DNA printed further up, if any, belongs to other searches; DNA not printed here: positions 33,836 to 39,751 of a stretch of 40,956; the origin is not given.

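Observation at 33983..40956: Translationally coupled UvrD-like SF1 helicase plus giant DEVH helicase/DUF1998/nuclease: DruE-like candidate defence (or repair) module with no known partner genes, cut by the window edge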

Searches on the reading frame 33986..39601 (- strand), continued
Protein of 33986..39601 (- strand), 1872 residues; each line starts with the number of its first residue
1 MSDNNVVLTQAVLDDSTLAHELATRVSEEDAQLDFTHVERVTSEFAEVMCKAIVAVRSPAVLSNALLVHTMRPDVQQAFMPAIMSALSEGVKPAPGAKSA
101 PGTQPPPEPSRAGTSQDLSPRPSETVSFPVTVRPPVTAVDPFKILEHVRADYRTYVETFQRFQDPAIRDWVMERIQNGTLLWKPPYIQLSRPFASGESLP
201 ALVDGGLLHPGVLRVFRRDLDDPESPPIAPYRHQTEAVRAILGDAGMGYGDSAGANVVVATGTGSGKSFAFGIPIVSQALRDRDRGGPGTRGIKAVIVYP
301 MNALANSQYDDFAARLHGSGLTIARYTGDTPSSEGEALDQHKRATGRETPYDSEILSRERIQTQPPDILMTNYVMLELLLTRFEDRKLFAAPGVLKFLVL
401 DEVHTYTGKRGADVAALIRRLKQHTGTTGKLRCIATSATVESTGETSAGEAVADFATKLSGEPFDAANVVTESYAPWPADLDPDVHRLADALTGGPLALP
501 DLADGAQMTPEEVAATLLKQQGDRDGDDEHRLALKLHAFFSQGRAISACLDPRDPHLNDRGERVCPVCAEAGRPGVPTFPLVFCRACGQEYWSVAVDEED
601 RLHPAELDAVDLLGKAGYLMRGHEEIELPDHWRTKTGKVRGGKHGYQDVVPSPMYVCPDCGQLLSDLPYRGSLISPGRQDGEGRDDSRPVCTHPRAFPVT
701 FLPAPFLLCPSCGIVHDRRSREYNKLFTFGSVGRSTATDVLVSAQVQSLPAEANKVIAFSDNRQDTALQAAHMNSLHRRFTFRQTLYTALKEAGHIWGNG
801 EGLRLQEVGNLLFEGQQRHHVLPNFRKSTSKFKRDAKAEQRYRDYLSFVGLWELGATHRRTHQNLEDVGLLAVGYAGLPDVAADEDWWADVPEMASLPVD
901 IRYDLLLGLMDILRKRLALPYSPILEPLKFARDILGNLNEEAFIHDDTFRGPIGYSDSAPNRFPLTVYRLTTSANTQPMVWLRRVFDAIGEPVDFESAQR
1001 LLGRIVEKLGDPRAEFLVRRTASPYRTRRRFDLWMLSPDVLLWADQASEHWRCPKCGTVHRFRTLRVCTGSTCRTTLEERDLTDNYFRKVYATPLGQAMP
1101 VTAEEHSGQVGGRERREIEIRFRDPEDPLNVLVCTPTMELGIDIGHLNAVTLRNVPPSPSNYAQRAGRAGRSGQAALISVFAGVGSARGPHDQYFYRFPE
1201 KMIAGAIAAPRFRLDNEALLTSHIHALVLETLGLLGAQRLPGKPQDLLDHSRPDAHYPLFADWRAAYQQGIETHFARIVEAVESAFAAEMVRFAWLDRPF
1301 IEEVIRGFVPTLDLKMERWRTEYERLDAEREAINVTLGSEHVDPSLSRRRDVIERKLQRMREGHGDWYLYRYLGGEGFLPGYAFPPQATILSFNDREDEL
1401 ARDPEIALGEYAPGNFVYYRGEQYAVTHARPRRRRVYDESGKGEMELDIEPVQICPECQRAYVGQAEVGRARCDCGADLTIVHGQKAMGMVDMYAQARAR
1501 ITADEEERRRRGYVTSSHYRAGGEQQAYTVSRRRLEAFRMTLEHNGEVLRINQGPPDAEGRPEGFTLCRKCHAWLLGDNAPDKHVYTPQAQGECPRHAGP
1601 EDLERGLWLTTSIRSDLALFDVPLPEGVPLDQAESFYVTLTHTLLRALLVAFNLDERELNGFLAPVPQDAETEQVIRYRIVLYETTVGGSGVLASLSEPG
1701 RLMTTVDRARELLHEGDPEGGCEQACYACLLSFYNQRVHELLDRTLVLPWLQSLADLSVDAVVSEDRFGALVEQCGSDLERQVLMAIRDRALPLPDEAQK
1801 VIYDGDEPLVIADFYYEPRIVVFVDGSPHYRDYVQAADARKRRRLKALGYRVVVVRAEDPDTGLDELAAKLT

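Call 41: find_encoding_contigs(protein=P0173, flank=10000, max_places=1)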
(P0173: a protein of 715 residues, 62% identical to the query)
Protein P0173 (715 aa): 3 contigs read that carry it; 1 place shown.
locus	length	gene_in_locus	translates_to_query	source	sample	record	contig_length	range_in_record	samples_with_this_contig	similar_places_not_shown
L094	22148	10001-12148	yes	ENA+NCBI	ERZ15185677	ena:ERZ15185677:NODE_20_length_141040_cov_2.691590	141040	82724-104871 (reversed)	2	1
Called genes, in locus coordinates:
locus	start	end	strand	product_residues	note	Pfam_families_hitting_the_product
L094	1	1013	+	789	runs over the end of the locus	PF00270:DEAD (faint), PF13307:Helicase_C_2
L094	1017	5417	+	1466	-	PF20473:MmeI_Mtase (weak), PF07669:Eco57I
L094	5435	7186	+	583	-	-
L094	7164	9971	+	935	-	PF13091:PLDc_2 (faint)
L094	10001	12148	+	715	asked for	PF05016:ParE_toxin, PF00580:UvrD-helicase, PF01443:Viral_helicase1 (faint), PF13245:AAA_19 (weak), PF13538:UvrD_C_2 (faint), PF13361:UvrD_C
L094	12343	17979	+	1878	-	PF00270:DEAD, PF00271:Helicase_C, PF09369:MZB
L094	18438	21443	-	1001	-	PF03704:BTAD, PF07719:TPR_2 (faint), PF13374:TPR_10 (faint), PF13191:AAA_16, PF13424:TPR_12 (weak), PF17874:TPR_MalT, PF13424:TPR_12 (weak)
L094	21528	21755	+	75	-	-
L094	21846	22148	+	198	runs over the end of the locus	-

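Call 45: search_protein_families(library=pfam, proteins=[L001:3069-3500:+, L001:2396-3046:+], max_evalue=1)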
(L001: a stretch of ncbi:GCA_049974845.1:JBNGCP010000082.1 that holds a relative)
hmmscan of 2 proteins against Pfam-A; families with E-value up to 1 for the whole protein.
L001:3069-3500:+ (144 aa): 3 families
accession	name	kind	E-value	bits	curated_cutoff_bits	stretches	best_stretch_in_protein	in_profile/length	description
PF05016.21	ParE_toxin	-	6.9e-07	30.2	23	1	24-87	30-89/89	ParE toxin of type II toxin-antitoxin system, parDE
PF05973.20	Gp49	-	0.011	16.2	23.9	1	14-79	2-69/90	Phage derived protein Gp49-like (DUF891)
PF15781.12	ParE-like_toxin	-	0.18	12.2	28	1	60-89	56-85/87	ParE-like toxin of type II bacterial toxin-antitoxin system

L001:2396-3046:+ (217 aa): 3 families
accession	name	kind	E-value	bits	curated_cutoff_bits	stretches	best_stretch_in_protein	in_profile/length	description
PF17007.11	HTH_micro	-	0.026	13.8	27.3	1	8-58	95-144/454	HTH-like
PF18579.7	Raf1_HTH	-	0.14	12.3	27.3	1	21-40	31-50/61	Rubisco accumulation factor 1 helix turn helix domain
PF04703.18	FaeA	-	0.16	12.8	20.7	1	6-52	2-46/62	FaeA-like protein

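Call 64: find_encoding_contigs(protein=P0186, flank=10000, max_places=1)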
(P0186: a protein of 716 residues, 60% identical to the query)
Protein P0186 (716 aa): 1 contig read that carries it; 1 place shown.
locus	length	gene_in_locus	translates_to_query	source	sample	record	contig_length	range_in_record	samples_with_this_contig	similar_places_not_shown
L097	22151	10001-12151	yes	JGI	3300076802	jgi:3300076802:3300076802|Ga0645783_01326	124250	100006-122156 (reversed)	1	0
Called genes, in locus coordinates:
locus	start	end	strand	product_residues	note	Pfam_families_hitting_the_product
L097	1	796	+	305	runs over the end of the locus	PF01156:IU_nuc_hydro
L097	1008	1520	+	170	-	PF05163:DinB, PF07609:DUF1572 (weak), PF04978:MST, PF12867:DinB_2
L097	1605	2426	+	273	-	PF13489:Methyltransf_23, PF08241:Methyltransf_11, PF08242:Methyltransf_12, PF13649:Methyltransf_25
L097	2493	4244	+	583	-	PF00664:ABC_membrane, PF00005:ABC_tran, PF02463:SMC_N (faint), PF13304:AAA_21 (faint)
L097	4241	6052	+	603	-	PF00664:ABC_membrane, PF13304:AAA_21 (faint), PF00005:ABC_tran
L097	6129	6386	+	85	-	-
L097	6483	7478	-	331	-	PF00248:Aldo_ket_red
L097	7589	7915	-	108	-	PF07311:Dodecin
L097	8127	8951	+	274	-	PF01227:GTP_cyclohydroI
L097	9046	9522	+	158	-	-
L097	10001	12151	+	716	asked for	PF00580:UvrD-helicase, PF01443:Viral_helicase1 (faint), PF13245:AAA_19 (weak), PF13538:UvrD_C_2 (faint), PF13361:UvrD_C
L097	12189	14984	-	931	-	PF00923:TAL_FSA, PF00342:PGI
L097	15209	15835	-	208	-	PF00293:NUDIX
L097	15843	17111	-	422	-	PF02812:ELFV_dehydrog_N, PF00208:ELFV_dehydrog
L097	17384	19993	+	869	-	PF02861:Clp_N, PF23569:NBD_SMAX1, PF00004:AAA, PF17871:AAA_lid_9, PF00004:AAA, PF07724:AAA_2, PF07728:AAA_5, PF10431:ClpB_D2-small, +7 more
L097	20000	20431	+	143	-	-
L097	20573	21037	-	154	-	PF10722:YbjN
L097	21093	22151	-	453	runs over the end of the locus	PF03496:ADPrib_exo_Tox, PF01129:ART (weak)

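Call 65: find_encoding_contigs(protein=P0204, flank=10000, max_places=1)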
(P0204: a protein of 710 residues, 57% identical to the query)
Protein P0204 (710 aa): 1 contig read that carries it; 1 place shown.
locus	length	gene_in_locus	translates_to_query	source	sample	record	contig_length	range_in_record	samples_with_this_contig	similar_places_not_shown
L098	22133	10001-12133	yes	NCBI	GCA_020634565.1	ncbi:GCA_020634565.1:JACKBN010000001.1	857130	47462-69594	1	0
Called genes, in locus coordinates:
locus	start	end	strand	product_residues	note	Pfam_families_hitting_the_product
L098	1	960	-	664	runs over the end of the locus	PF12770:CHAT, PF19995:iSTAND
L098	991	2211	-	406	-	PF19960:EAD7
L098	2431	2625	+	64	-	-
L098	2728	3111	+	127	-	-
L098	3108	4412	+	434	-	PF19960:EAD7, PF13576:Pentapeptide_3 (faint), PF00805:Pentapeptide (weak), PF25296:Decapeptide (faint), PF13599:Pentapeptide_4 (weak), PF00805:Pentapeptide, PF13599:Pentapeptide_4, PF00805:Pentapeptide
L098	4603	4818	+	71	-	-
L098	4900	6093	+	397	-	PF13020:NOV_C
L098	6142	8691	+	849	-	PF28530:DUF8426, PF01878:EVE (weak), PF07728:AAA_5, PF28529:McrB_lid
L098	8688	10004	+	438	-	PF10117:McrBC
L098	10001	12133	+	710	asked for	PF00580:UvrD-helicase, PF01443:Viral_helicase1 (faint), PF13245:AAA_19, PF13361:UvrD_C, PF13538:UvrD_C_2 (faint)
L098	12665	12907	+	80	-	-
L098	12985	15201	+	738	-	PF05729:NACHT (weak)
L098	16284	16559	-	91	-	PF01609:DDE_Tnp_1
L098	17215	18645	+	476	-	PF20042:DUF6444, PF03050:DDE_Tnp_IS66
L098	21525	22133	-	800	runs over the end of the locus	PF02190:LON_substr_bdg, PF00004:AAA, PF07728:AAA_5, PF22667:Lon_lid, PF05362:Lon_C, PF13541:ChlI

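Call 66: find_encoding_contigs(protein=P0240, flank=10000, max_places=1)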
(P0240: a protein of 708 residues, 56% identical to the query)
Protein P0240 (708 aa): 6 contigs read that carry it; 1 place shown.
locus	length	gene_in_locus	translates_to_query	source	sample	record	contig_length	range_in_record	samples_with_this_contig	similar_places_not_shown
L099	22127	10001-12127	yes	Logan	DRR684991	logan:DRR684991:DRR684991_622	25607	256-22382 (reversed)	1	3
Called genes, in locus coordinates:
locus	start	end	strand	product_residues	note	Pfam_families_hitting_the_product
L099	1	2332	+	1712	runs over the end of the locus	PF00270:DEAD, PF04851:ResIII, PF00271:Helicase_C, PF09369:MZB (weak)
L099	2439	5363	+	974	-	PF00176:SNF2-rel_dom, PF00270:DEAD (weak), PF04851:ResIII, PF00271:Helicase_C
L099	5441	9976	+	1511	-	PF02384:N6_Mtase (weak), PF20473:MmeI_Mtase (faint), PF07669:Eco57I, PF13646:HEAT_2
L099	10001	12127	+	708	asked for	PF05016:ParE_toxin (faint), PF13538:UvrD_C_2 (faint), PF00580:UvrD-helicase, PF01443:Viral_helicase1 (faint), PF13245:AAA_19 (weak), PF13361:UvrD_C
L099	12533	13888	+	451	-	PF01368:DHH, PF00571:CBS (faint), PF02833:DHHA2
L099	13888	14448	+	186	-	-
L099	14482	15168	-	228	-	PF01464:SLT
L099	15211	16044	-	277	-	-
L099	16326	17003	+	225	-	PF00072:Response_reg, PF00486:Trans_reg_C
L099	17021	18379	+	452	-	PF00672:HAMP, PF00512:HisKA, PF13581:HATPase_c_2 (weak), PF02518:HATPase_c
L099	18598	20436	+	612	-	PF00009:GTP_EFTU, PF22042:EF-G_D2, PF03144:GTP_EFTU_D2, PF14492:EFG_III, PF00679:EFG_C, PF21018:BipA_C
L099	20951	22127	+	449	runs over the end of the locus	PF01497:Peripla_BP_2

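Call 67: search_solved_structures(query=window:33986-39601:-, max_evalue=0.001)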
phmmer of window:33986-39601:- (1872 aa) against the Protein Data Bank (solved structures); distinct sequences matched with E-value up to 0.001: 22.
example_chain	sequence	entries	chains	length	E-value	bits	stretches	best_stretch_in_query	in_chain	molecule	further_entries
9tu7_Y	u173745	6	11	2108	8.8e-52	178.7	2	222-462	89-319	DEAD/DEAH box helicase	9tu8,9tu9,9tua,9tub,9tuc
9wae_A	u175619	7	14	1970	5.9e-29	103.1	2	1029-1212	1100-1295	Helicase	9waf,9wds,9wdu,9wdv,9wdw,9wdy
6znp_A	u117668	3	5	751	2.2e-17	64.7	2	1111-1230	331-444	Uncharacterized ATP-dependent helicase YprA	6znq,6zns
5v9x_A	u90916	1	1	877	7.8e-12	46.3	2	1098-1172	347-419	ATP-dependent DNA helicase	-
1hv8_A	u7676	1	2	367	2e-07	31.7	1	1115-1176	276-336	PUTATIVE ATP-DEPENDENT RNA HELICASE MJ0669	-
8tbx_A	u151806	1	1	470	2.1e-07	31.6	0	253-308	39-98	ATP-dependent RNA helicase DDX1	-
6l5l_A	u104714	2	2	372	1e-06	29.3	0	253-332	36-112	Nucleolar RNA helicase 2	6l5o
6l5m_A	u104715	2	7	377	1.1e-06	29.3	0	253-332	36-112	Nucleolar RNA helicase 2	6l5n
5lst_A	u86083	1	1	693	2.2e-06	28.2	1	1096-1181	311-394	ATP-dependent DNA helicase Q4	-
4tyw_A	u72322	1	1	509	2.3e-05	24.9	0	1105-1176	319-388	ATP-dependent RNA helicase MSS116, mitochondrial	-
4tyn_A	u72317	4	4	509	2.3e-05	24.9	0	1105-1176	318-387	ATP-dependent RNA helicase MSS116, mitochondrial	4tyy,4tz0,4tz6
3sqx_A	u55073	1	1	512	2.3e-05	24.9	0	1105-1176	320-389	ATP-dependent RNA helicase MSS116, mitochondrial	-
3i5x_A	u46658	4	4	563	3e-05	24.5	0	1105-1176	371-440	ATP-dependent RNA helicase MSS116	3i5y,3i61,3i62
3sqw_A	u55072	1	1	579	3.2e-05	24.4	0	1105-1176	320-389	ATP-dependent RNA helicase MSS116, mitochondrial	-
9hcc_z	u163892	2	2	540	5.5e-05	23.6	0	1128-1181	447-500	Probable ATP-dependent RNA helicase DDX28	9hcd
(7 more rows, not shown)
